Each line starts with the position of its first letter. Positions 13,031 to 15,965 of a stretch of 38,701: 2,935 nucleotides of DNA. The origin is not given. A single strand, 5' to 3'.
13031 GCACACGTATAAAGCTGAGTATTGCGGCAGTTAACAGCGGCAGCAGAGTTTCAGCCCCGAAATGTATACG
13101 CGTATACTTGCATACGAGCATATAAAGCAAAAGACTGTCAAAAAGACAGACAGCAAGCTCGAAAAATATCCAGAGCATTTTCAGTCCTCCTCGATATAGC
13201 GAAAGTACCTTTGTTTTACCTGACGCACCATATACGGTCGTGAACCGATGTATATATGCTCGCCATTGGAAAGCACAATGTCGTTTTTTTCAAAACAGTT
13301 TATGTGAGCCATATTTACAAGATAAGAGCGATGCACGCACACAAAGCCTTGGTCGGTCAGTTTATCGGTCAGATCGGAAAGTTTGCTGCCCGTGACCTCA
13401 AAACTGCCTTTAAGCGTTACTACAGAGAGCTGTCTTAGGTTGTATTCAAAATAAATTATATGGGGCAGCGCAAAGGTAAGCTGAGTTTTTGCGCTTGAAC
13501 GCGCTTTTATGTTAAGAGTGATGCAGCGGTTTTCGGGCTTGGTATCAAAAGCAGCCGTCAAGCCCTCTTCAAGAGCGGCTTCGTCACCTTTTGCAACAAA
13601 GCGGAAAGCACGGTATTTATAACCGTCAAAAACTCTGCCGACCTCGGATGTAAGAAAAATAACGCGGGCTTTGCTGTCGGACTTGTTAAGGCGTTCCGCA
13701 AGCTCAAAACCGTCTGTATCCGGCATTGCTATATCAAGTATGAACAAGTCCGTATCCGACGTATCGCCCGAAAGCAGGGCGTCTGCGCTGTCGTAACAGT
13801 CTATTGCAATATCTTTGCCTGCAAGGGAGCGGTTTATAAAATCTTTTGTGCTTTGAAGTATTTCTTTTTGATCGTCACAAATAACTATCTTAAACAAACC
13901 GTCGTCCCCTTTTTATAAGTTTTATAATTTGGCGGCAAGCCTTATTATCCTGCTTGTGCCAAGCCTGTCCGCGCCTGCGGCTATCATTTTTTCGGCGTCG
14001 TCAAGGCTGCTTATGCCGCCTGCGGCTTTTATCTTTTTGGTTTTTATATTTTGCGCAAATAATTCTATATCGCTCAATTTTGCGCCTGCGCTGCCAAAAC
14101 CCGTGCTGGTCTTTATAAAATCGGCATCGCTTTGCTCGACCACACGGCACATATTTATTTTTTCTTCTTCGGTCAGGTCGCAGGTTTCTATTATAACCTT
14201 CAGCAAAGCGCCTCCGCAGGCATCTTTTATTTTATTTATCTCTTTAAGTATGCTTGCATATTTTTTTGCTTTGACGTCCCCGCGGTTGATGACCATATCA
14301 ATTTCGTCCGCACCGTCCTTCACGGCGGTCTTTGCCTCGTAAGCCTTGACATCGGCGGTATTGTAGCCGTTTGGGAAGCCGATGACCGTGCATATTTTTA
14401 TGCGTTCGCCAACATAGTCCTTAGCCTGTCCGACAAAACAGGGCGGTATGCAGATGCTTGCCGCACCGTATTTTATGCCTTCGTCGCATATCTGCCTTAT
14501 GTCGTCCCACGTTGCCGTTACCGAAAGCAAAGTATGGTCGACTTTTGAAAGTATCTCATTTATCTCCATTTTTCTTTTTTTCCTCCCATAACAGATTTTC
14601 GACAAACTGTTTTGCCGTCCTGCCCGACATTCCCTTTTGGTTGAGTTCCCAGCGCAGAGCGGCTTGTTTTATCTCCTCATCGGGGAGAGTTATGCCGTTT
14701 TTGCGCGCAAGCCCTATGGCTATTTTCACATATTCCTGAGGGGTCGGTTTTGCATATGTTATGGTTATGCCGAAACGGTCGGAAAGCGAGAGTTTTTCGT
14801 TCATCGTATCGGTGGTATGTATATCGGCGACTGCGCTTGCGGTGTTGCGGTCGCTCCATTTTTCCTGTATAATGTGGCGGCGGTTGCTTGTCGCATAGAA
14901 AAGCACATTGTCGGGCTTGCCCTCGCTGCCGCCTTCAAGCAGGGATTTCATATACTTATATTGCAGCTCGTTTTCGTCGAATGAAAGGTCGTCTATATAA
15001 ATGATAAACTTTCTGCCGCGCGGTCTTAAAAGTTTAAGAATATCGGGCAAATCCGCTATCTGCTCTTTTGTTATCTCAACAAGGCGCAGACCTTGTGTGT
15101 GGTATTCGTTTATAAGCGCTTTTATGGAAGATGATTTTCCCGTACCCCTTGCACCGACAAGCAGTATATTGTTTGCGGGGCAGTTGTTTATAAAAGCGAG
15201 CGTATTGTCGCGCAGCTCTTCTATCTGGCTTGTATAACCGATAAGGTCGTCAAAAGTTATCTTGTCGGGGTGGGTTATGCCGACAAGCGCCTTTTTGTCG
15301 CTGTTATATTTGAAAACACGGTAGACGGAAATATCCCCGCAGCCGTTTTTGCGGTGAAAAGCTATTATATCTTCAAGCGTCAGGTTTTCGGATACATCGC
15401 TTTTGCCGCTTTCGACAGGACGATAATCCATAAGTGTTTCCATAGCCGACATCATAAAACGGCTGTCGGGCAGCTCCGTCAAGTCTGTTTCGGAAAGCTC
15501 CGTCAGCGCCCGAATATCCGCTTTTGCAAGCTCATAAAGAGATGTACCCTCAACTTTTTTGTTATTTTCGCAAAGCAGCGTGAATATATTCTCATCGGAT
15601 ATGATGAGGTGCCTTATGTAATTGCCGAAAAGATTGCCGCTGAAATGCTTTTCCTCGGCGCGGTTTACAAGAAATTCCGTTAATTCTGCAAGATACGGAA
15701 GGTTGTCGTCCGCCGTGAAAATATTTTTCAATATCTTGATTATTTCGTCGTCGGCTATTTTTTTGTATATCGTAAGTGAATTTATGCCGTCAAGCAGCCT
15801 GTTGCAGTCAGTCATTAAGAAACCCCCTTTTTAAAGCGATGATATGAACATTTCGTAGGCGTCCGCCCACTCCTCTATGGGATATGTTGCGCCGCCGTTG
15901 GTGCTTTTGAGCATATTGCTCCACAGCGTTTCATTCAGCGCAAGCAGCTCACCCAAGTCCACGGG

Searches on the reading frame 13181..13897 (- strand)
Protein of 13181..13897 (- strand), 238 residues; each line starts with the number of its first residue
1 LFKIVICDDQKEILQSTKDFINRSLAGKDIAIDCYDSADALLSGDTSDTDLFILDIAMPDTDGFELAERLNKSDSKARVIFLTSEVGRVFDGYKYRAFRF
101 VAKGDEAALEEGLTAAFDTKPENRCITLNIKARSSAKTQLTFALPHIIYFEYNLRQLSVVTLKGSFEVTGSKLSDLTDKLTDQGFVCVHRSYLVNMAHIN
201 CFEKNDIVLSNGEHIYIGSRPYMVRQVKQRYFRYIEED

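Call 5: search_protein_families(library=pfam, proteins=[window:13181-13897:-], max_evalue=0.01)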
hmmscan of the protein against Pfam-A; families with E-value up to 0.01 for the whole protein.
window:13181-13897:- (238 aa): 2 families
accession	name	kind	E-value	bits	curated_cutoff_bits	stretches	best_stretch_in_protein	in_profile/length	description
PF00072.30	Response_reg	-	1.1e-14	55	30.2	1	4-104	1-100/111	Response regulator receiver domain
PF04397.21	LytTR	-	6.1e-13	49.3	22.6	1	143-220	7-88/98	LytTr DNA-binding domain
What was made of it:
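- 13181..13897 (-): Response regulator with receiver and LytTR domains. It has a TTG start codon and a GGGGA ribosome-binding site. It is the presumed binder of the boxes. Pfam Response_reg 1.1e-14 and LytTR 6.1e-13 (call 5).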

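Call 6: find_related_loci(query=window:13181-13897:-, collection=genome_contigs, flank=7000)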
Query window:13181-13897:- (238 aa) in genome_contigs; peptide patterns used: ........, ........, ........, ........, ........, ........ (x = any residue, [..] = any of these).
178 stretches matched a pattern; 96 encode a relative of the query (tblastn E <= 1e-3); the best 80 are kept; 80 distinct loci.
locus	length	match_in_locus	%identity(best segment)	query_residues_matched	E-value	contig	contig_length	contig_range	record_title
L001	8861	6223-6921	54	1-238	3e-79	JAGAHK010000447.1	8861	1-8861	MAG: Bacillota bacterium isolate RGIG8445 Water_deer_Abomasum.Co__c679360, whole genome shotgun sequence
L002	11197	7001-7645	30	1-215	2e-22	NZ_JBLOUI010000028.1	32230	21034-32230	Peptacetobacter sp. AB800 contig00028, whole genome shotgun sequence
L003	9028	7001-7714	30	1-231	2e-19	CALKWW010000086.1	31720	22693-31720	MAG TPA_asm: uncultured Firmicutes bacterium isolate SRR6713632_bin.120_CONCOCT_v1.1_MAG genome assembly, contig: ERZ794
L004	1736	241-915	22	2-222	3e-17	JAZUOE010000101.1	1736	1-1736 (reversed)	MAG: Ruminiclostridium sp. isolate T1900044876_TS20190342.MAGScoT_cleanbin_000039 SGB_3188_k141_595791, whole genome sho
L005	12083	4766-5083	31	3-111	5e-10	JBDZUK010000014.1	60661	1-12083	MAG: Nitrospiraceae bacterium isolate PE_seawater46 NODE_124_length_60661, whole genome shotgun sequence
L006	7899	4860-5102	33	1-84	4e-9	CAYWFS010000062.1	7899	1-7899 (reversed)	MAG TPA_asm: uncultured Ruminococcus sp. isolate SRP225648_co1_179 genome assembly, contig: NODE_23486_length_7899_cov_2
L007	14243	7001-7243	35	1-84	3e-9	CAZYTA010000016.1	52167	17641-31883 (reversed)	MAG TPA_asm: uncultured Oscillospiraceae bacterium isolate SRP315200_co1_260 genome assembly, contig: NODE_614_length_52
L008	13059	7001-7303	32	2-103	6e-9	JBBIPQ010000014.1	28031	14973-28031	MAG: Nitrospirota bacterium isolate BR1S70218_bin_306 NODE_1369_length_28031_cov_5.8206, whole genome shotgun sequence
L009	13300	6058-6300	36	1-84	6e-9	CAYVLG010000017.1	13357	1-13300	MAG TPA_asm: uncultured Lachnospiraceae bacterium isolate SRP225648_co1_110 genome assembly, contig: NODE_11713_length_1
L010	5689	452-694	35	1-84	6e-9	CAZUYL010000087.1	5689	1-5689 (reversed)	MAG TPA_asm: uncultured Ruminococcus sp. isolate SRP350583_co3_213 genome assembly, contig: NODE_12918_length_5689_cov_1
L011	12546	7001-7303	34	3-103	3e-8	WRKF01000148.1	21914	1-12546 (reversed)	MAG: Defluviitaleaceae bacterium isolate Th196P1bin10 JGI24700J35501_10930755, whole genome shotgun sequence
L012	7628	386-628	35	1-84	5e-8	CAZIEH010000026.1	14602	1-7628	MAG TPA_asm: uncultured Eubacterium sp. isolate SRP350583_co1_215 genome assembly, contig: NODE_7062_length_14602_cov_8.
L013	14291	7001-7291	34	3-91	2e-7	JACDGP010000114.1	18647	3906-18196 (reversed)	MAG: Herpetosiphonaceae bacterium isolate MGR_bin415 SD2908_NODE_1164_length_18647_cov_1.690119, whole genome shotgun se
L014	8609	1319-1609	34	3-91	3e-7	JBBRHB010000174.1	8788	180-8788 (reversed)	MAG: Chloroflexales bacterium isolate Co_metawrap_2681 Cmw_2681_k141_7001112_length_8788_cov_10.0000, whole genome shotg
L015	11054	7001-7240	34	2-84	3e-7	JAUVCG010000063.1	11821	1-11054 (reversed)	MAG: Kiritimatiellales bacterium isolate CSMAG_265 CSMAG_265_k141_1483051_length_11821_cov_8.9177, whole genome shotgun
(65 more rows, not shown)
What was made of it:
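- Tried and rejected: The GTDB genome scan gave a single ortholog (call 6).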

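Call 14: search_protein_families(library=ncbifam, proteins=[window:13181-13897:-], max_evalue=10)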
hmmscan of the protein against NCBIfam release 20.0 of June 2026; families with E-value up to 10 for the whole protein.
window:13181-13897:- (238 aa): 77 families (the best 25 are shown)
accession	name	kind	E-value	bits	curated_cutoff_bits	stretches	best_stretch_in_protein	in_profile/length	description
NF008677.0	PRK11697.1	equivalog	2e-11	43.7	246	1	1-229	1-233/238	two-component system response regulator BtsR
NF010684.1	PRK14084.1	equivalog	1.2e-09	38.3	375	2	147-204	166-222/254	response regulator transcription factor LytR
NF051850.1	RespRegRprY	equivalog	2.7e-09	36.8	370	1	2-103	5-105/234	response regulator transcription factor RprY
NF006900.1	PRK09390.1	equivalog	5.6e-09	35.8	255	1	4-120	7-123/203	response regulator FixJ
NF046049.1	quorum_RR_AgrA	equivalog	1.1e-08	35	400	1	3-220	2-233/238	quorum-sensing response regulator AgrA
NF053854.1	RespRegPhoBBctds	equivalog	1.2e-08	34.6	270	1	4-84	1-79/225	two-component system response regulator PhoB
TIGR02875.1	spore_0_A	equivalog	1.5e-08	34.2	200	1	3-84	4-86/262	sporulation transcription factor Spo0A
TIGR01387.1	cztR_silR_copR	subfamily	1.9e-08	34.2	279.2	1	15-85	8-79/218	heavy metal response regulator transcription factor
NF046022.1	RespRegCpdRBruc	equivalog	7.2e-08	32.5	180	1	1-83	1-80/120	cell cycle two-component system response regulator CpdR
TIGR01818.1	ntrC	equivalog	8.3e-08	31.4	558.6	1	5-103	2-99/463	nitrogen regulation protein NR(I)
NF007403.0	PRK09935.1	equivalog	9.9e-08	31.8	271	1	26-97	27-98/210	fimbria biosynthesis transcriptional regulator FimZ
NF033117.2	vanR_ACDEGLN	exception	3.8e-07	29.9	350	1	4-86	1-79/226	VanR-ABDEGLN family response regulator transcription factor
NF008296.0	PRK11083.1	equivalog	4.5e-07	29.5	273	1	30-86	28-87/228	two-component system response regulator CreB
NF040749.1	tetrathio_RR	equivalog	1.4e-06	28.2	290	1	5-133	3-130/191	tetrathionate respiration response regulator TtrR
NF033120.0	vanR_FM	exception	1.6e-06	28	460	1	3-85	5-83/231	vancomycin resistance response regulator transcription factor, VanR-F/VanR-M family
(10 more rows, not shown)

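Call 15: find_related_loci(query=A1, collection=metagenome_contigs, flank=5000)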
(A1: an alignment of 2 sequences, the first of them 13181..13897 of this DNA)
Query A1 (238 aa) in metagenome_contigs; peptide patterns used: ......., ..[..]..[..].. (x = any residue, [..] = any of these).
600 stretches matched a pattern (row limit reached: there are more); 19 encode a relative of the query (tblastn E <= 1e-3); 19 distinct loci.
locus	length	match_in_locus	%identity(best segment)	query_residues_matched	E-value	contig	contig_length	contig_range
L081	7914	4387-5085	28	1-236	4e-27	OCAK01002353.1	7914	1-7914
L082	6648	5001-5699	28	1-236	4e-27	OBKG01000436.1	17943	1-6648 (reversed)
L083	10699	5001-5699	28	1-236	7e-26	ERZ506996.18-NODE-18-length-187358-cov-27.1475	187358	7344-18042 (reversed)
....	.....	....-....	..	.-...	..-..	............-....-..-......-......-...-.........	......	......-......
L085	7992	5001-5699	28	1-236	7e-26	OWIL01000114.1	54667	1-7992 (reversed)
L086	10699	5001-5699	28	1-236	7e-26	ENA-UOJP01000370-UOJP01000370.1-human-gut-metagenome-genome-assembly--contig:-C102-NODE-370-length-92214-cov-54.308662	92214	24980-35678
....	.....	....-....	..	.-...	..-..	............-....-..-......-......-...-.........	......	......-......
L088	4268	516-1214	28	1-236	3e-25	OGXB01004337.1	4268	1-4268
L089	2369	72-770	28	1-236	3e-25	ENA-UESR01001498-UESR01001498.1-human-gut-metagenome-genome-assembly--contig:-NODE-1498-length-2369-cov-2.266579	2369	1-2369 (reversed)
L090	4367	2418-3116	28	1-236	3e-25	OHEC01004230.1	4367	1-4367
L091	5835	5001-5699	28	1-236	8e-25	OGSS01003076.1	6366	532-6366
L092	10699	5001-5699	26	1-236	6e-24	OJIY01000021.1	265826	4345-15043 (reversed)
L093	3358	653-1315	31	1-220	1e-23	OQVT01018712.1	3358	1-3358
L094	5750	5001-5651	29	1-218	2e-23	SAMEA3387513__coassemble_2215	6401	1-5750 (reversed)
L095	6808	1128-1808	27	1-222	1e-19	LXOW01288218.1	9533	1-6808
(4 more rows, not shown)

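Call 16: find_homologous_proteins(query=window:13181-13897:-, max_evalue=1e-20)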
Query window:13181-13897:- (238 aa): 5 proteins with E <= 1e-20 among 541 candidates.
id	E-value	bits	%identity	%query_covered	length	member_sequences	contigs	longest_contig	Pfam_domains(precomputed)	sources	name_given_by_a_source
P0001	1.8e-153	527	100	100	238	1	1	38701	PF04397.22,PF00072.31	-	-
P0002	7.2e-84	299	61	100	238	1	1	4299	PF04397.22,PF00072.31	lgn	-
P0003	6.3e-73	263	55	100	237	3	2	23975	PF04397.22,PF00072.31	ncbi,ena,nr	ncbi:MAG: response regulator transcription factor [Firmicutes bacterium]|nr:response regulator trans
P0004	1.6e-69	252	53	100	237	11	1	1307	PF04397.22,PF00072.31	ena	-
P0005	2.4e-69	252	53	100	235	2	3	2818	PF04397.22,PF00072.31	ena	-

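Call 17: find_encoding_contigs(protein=P0002, flank=6000)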
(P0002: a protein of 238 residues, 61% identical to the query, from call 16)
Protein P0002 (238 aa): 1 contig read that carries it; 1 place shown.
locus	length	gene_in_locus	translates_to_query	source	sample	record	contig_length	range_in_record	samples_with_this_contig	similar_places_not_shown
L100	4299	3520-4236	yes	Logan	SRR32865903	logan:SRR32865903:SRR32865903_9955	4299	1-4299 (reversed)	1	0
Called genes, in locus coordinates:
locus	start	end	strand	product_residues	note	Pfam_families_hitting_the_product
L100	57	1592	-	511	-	PF13687:DUF4153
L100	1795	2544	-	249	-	-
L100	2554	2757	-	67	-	PF13443:HTH_26, PF01381:HTH_3 (weak)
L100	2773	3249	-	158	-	PF11188:DUF2975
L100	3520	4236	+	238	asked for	PF00072:Response_reg, PF04397:LytTR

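Call 18: find_encoding_contigs(protein=P0003, flank=8000)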
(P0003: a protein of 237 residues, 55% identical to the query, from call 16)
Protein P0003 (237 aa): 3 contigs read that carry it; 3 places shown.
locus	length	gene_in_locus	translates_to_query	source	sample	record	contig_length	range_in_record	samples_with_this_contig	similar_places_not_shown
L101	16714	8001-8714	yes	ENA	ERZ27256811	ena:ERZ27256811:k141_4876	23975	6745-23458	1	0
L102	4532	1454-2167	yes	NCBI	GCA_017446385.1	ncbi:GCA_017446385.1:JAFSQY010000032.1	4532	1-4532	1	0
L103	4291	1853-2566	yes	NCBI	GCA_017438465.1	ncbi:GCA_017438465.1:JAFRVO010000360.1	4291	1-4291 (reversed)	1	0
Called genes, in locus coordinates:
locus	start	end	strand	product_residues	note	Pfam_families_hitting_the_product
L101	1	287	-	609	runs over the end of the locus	PF19864:Radical_SAM_N2, PF04055:Radical_SAM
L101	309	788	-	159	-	PF13302:Acetyltransf_3, PF13420:Acetyltransf_4 (weak), PF00583:Acetyltransf_1, PF13673:Acetyltransf_10, PF13508:Acetyltransf_7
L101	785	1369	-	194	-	PF02545:Maf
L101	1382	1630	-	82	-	PF14209:DUF4321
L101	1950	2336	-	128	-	-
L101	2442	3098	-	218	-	-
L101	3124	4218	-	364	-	PF20394:DUF6688, PF23543:DUF6688_C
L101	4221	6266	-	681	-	PF13687:DUF4153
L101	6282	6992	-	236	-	-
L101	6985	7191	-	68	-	PF13443:HTH_26, PF01381:HTH_3 (weak)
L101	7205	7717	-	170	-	PF11188:DUF2975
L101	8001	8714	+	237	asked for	PF00072:Response_reg, PF04397:LytTR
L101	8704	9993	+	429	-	PF02518:HATPase_c (weak), PF14501:HATPase_c_5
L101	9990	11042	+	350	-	-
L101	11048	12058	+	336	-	PF01694:Rhomboid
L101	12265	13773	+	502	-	PF00963:Cohesin, PF00404:Dockerin_1 (weak), PF18283:CBM77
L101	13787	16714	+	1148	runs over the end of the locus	?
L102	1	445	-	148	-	?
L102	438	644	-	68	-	PF13443:HTH_26, PF01381:HTH_3 (weak)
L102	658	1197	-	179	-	PF11188:DUF2975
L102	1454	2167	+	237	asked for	PF00072:Response_reg, PF04397:LytTR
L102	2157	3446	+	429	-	PF02518:HATPase_c (weak), PF14501:HATPase_c_5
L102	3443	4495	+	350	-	-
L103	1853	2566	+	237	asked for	PF00072:Response_reg, PF04397:LytTR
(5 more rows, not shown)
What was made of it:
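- In the orthologs the boxes lie in a shared intergenic region with a DUF2975-HTH_26 operon (calls 17, 18).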

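Call 19: find_encoding_contigs(protein=P0004, flank=6000)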
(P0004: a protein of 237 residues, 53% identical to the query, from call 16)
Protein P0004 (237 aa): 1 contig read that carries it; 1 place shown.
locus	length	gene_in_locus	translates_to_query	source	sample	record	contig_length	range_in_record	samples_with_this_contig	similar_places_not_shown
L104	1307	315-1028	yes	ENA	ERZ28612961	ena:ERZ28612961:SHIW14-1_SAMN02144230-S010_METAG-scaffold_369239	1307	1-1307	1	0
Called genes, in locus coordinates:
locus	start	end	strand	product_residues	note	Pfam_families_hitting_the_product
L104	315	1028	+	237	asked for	PF00072:Response_reg, PF04397:LytTR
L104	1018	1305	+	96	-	?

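Call 20: find_encoding_contigs(protein=P0005, flank=6000)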
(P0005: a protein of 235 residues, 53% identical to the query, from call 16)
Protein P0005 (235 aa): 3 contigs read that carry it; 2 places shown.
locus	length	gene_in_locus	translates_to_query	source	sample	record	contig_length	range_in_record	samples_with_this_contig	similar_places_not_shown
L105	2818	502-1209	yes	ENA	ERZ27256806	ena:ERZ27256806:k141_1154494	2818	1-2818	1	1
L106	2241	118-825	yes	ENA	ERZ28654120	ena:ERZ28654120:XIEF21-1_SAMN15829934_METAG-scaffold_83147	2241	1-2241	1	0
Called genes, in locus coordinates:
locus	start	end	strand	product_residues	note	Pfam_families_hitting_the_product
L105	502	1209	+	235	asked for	PF00072:Response_reg, PF04397:LytTR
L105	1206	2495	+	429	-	PF02518:HATPase_c, PF14501:HATPase_c_5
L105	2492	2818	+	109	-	?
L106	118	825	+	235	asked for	PF00072:Response_reg, PF04397:LytTR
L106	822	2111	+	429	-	PF02518:HATPase_c, PF14501:HATPase_c_5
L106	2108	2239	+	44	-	?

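Call 34: search_solved_structures(query=window:13181-13897:-, max_evalue=0.01, show_alignments=0)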
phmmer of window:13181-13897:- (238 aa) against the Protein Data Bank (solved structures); distinct sequences matched with E-value up to 0.01: 46.
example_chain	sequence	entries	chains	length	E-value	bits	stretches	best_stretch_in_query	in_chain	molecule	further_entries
8fk2_A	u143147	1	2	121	7.1e-07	32.6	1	1-85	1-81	Putative response regulator CovR VicR-like protein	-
9phz_E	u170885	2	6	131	2.8e-06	30.6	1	2-84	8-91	Stage 0 sporulation protein A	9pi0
1nxo_A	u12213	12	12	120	1.1e-05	28.7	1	1-84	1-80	DNA-binding response regulator | Response regulator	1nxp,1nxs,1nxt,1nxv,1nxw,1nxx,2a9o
1mvo_A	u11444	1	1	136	1.1e-05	28.6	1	3-85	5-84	PhoP response regulator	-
6eb7_A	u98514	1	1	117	2.2e-05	27.7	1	3-84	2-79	DNA-binding response regulator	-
3a0r_B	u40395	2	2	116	2.4e-05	27.6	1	2-103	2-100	Response regulator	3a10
3a0u_A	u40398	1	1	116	3e-05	27.3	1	2-103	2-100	Response regulator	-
1dz3_A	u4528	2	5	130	0.00011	25.4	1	2-84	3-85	Stage 0 sporulation protein A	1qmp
4q7e_A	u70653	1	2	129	0.00015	25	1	49-103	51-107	Response regulator of a two component regulatory system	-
9xzo_A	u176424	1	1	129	0.0003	24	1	1-110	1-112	De novo protein M1X0B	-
6ont_A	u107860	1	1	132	0.00031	24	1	3-84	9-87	Two-component response regulator 1452 receiver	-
3nnn_A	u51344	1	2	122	0.0005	23.3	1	4-84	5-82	DNA BINDING RESPONSE REGULATOR D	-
2qv0_A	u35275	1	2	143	0.00057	23.1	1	3-105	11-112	Protein mrkE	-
6er7_A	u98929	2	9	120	0.00065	22.9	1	3-105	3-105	120aa long hypothetical chemotaxis protein (CheY)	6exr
3cnb_A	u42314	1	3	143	0.00074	22.7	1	2-107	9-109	DNA-binding response regulator, merR family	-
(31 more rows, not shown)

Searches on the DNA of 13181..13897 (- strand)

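Call 52: search_rna_families(sources=[L105, L110, L107], threshold=gathering)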
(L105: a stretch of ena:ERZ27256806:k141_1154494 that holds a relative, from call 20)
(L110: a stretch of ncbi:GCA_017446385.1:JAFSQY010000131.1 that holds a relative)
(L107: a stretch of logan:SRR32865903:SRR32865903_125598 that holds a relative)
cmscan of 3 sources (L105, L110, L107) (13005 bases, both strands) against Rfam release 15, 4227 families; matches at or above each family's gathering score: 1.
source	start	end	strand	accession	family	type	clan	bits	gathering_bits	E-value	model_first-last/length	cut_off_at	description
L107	1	66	+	RF00005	tRNA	Gene; tRNA;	CL00001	29.1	29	0.011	18-71/71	5'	tRNA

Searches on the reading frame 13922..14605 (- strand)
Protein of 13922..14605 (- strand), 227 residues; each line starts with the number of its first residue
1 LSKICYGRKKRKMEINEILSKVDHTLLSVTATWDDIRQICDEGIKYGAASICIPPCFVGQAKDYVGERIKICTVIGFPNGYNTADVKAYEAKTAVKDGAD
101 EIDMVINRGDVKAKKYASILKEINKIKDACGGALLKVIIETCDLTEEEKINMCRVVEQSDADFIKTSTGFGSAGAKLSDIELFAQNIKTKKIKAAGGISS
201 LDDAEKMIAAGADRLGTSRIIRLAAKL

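Call 5: search_protein_families(library=pfam, proteins=[window:13922-14605:-], max_evalue=0.01)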
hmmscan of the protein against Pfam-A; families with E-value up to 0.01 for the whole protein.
window:13922-14605:- (227 aa): 1 family
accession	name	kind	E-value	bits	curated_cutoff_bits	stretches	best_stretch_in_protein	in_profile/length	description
PF01791.15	DeoC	-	4.6e-18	66.1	23.8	1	22-209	6-214/229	DeoC/LacD family aldolase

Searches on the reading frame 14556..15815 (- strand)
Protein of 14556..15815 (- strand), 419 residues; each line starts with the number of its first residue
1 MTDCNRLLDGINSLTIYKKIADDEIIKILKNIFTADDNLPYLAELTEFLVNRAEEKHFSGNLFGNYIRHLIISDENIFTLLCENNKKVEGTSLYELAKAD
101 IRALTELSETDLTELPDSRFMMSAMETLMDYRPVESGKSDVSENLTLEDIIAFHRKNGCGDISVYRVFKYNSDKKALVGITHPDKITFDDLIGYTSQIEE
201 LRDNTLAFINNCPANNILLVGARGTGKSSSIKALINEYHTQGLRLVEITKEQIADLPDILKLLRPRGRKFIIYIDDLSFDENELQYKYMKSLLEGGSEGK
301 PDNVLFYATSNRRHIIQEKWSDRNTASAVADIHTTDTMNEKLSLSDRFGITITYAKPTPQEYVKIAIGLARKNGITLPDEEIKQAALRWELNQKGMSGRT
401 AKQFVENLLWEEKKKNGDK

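Call 5: search_protein_families(library=pfam, proteins=[window:14556-15815:-], max_evalue=0.01)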
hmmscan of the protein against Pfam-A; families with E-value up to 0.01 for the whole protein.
window:14556-15815:- (419 aa): 10 families
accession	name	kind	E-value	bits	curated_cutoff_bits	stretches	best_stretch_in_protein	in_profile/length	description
PF05673.19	DUF815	-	1.5e-93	312.9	23.8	1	166-408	4-245/249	Protein of unknown function (DUF815)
PF20720.3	nSTAND3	-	1.6e-06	28.3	27.2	1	215-283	18-79/155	Novel STAND NTPase 3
PF13191.12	AAA_16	-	1.8e-05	25.7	32.6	1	196-253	7-63/167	AAA ATPase domain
PF00004.35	AAA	-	4.8e-05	24.3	21.2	1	217-321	1-119/131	ATPase family associated with various cellular activities (AAA)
PF25199.1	nSTAND_NTPase5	-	0.0003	21.1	34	1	195-285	22-113/145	Novel STAND NTPase 5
PF12775.13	AAA_7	-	0.00032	20.7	25.8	0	214-246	33-65/181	P-loop containing dynein motor region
PF13401.12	AAA_22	-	0.00086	20.1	27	1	215-251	6-44/130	AAA domain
PF13173.12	AAA_14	-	0.00095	19.6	27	1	216-294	4-86/129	AAA domain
PF01580.24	FtsK_SpoIIIE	-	0.0048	16.8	24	1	205-235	31-60/221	FtsK/SpoIIIE family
PF07693.20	KAP_NTPase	-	0.0053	16.5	20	0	217-294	23-77/293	KAP family P-loop domain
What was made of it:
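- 14556..15815 (-): DUF815 P-loop ATPase, part of the cassette. Pfam E = 1.5e-93 (call 5).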

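Call 14: search_protein_families(library=ncbifam, proteins=[window:14556-15815:-], max_evalue=10)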
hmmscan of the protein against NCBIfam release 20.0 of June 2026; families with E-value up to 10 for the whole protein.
window:14556-15815:- (419 aa): 14 families
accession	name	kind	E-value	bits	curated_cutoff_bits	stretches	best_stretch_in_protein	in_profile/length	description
TIGR02928.1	TIGR02928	subfamily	2.6e-05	23.3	181.3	1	188-241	14-67/366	orc1/cdc6 family replication initiation protein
NF009067.0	PRK12402.1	equivalog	0.0032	16.5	317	1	188-242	14-64/340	replication factor C small subunit 2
TIGR03420.1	DnaA_homol_Hda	equivalog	0.008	15.7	194.8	1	182-278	8-100/226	DnaA regulatory inactivator Hda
TIGR02324.1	CP_lyasePhnL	equivalog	0.013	14.9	256.3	1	216-258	36-78/224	phosphonate C-P lyase system protein PhnL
NF038214.1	IS21_help_AAA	equivalog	0.014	15.1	200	1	196-244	76-120/232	IS21-like element helper ATPase IstB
NF003229.0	PRK04195.1-5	equivalog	0.022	13.5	280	1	208-241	36-71/413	replication factor C large subunit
TIGR02397.1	dnaX_nterm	equivalog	0.023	14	250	1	187-234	12-56/355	DNA polymerase III subunit gamma/tau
NF001624.0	PRK00411.1-2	subfamily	0.024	13.5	354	1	196-246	34-84/374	ORC1-type DNA replication protein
NF001625.0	PRK00411.1-3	equivalog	0.044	12.5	501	1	188-238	33-83/415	ORC1-type DNA replication protein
NF003231.0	PRK04195.2-1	equivalog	0.044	12.5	442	1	187-239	15-68/517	replication factor C large subunit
NF003069.1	PRK03992.1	subfamily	0.05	12.7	500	1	162-246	103-197/379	proteasome-activating nucleotidase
TIGR01242.2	TIGR01242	subfamily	0.088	11.8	500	1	178-246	103-180/362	proteasome-activating nucleotidase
NF006665.0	PRK09209.1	equivalog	0.098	10.9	1057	1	43-132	113-196/761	ribonucleoside-diphosphate reductase subunit alpha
NF011056.0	PRK14489.1-1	equivalog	0.16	11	379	1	176-248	169-237/363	bifunctional molybdenum cofactor guanylyltransferase MobA/molybdopterin-guanine dinucleotide biosynthesis adaptor protein MobB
